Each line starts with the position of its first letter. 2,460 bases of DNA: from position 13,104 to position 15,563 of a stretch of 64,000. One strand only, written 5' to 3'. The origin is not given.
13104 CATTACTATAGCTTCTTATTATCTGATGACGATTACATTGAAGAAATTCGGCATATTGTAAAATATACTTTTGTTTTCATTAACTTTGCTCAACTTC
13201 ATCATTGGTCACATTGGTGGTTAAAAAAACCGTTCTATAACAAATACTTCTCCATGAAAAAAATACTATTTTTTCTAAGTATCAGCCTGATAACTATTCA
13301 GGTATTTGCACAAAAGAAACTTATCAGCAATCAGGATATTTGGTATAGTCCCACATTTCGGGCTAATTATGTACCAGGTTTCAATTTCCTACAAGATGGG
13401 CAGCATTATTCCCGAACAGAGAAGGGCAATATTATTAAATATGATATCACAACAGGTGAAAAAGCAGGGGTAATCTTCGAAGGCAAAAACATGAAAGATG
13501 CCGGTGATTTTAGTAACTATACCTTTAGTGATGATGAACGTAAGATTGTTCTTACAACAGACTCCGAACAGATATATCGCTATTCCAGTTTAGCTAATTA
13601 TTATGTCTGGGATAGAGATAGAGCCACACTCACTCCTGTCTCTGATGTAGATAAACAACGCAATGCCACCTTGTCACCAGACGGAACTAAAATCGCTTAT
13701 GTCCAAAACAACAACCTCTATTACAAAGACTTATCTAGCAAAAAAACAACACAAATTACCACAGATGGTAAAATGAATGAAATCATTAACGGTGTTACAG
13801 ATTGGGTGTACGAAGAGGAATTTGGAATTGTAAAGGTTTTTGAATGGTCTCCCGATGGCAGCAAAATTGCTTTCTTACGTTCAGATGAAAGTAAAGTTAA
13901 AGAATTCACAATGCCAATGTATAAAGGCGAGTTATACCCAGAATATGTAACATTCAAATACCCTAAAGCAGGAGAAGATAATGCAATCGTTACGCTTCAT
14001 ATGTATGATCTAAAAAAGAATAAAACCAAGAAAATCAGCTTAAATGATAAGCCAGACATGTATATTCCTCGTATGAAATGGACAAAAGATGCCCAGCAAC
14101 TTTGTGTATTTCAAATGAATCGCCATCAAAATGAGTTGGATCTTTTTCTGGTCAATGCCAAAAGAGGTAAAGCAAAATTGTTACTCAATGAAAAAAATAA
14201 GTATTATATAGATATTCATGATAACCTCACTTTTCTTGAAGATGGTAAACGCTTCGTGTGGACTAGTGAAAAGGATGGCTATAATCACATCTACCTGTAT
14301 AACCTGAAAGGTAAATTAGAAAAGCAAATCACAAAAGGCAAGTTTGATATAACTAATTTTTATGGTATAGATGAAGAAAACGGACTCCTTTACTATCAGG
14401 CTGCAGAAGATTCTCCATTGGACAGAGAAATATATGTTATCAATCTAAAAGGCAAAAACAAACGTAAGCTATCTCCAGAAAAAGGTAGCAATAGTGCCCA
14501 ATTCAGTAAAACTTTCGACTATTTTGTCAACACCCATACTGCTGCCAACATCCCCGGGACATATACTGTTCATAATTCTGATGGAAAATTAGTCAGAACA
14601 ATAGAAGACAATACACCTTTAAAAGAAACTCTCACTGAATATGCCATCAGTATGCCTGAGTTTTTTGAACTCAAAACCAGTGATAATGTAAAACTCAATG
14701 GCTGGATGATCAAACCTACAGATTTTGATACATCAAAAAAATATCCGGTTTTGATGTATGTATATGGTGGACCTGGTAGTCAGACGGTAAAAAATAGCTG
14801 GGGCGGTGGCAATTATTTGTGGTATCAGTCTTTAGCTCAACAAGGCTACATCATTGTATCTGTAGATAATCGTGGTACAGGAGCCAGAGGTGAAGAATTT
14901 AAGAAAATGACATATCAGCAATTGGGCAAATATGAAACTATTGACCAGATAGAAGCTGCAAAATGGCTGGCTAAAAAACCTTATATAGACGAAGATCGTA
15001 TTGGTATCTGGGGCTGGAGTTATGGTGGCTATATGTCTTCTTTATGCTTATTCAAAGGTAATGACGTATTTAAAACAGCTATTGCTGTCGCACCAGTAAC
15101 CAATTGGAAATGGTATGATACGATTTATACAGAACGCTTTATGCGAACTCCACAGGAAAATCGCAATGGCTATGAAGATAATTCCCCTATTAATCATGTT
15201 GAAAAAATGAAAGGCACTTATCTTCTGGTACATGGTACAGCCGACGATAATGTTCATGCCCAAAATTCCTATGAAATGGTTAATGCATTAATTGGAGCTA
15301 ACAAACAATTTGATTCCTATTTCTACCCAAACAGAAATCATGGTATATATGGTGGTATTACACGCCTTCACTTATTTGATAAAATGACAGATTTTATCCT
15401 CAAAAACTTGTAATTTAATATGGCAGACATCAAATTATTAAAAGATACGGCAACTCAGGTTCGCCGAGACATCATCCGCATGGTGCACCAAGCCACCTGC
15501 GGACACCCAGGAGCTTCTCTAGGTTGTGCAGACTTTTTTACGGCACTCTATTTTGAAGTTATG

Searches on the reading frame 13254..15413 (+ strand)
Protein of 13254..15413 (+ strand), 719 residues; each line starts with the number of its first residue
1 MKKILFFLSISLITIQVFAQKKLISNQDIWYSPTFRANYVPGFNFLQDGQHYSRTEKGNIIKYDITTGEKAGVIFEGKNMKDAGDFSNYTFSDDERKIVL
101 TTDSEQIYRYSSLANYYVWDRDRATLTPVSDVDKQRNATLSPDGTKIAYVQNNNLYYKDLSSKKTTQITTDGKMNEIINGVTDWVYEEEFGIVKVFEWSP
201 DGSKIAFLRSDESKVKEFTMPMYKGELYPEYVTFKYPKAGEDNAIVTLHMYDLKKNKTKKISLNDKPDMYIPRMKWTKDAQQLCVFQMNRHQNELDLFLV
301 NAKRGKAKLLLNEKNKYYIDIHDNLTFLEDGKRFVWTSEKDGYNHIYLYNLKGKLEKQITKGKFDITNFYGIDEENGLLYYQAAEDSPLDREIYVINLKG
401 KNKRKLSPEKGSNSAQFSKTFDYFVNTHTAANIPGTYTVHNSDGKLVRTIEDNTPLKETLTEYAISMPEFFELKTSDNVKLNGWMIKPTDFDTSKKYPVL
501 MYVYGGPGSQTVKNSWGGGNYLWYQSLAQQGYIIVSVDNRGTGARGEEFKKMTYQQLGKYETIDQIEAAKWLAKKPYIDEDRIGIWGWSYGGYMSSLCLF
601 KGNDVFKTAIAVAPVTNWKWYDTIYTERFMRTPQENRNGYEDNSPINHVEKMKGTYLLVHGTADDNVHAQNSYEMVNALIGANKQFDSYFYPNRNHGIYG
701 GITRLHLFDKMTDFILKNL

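Call 9: search_protein_families(library=pfam, proteins=[window:13254-15413:+])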
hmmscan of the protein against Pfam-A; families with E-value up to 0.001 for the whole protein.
window:13254-15413:+ (719 aa): 11 families
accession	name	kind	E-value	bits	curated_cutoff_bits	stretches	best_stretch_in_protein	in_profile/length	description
PF00930.27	DPPIV_N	-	2.8e-109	365.5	22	1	92-434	1-353/354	Dipeptidyl peptidase IV (DPP IV) N-terminal region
PF00326.27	Peptidase_S9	-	3.2e-58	197.2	22.6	1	525-719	8-210/213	Prolyl oligopeptidase family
PF02129.25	Peptidase_S15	-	1.4e-16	61.5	23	1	478-634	2-147/262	X-Pro dipeptidyl-peptidase (S15 family)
PF20434.5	BD-FAE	-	5e-13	49.5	26.8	1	493-679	9-215/215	BD-FAE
PF07676.18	PD40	-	4.4e-10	39.7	20.9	0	330-347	19-37/38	WD40-like Beta Propeller Repeat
PF01738.24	DLH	-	4.8e-08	33.3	21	1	524-697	34-187/217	Dienelactone hydrolase family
PF12146.15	Hydrolase_4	-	4.5e-07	29.8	27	1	525-621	25-116/239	Serine aminopeptidase, S33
PF00561.26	Abhydrolase_1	-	2.8e-06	27.6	25.8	1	498-633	1-121/245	alpha/beta hydrolase fold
PF00756.26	Esterase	-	4.1e-05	23.9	22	1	487-684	14-214/251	Putative esterase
PF08840.17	BAAT_C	-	6.2e-05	23.6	20.9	0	567-596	8-37/210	BAAT / Acyl-CoA thioester hydrolase C terminal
PF05448.18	AXE1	-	0.00037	19.8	21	0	465-596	51-191/321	Acetyl xylan esterase (AXE1)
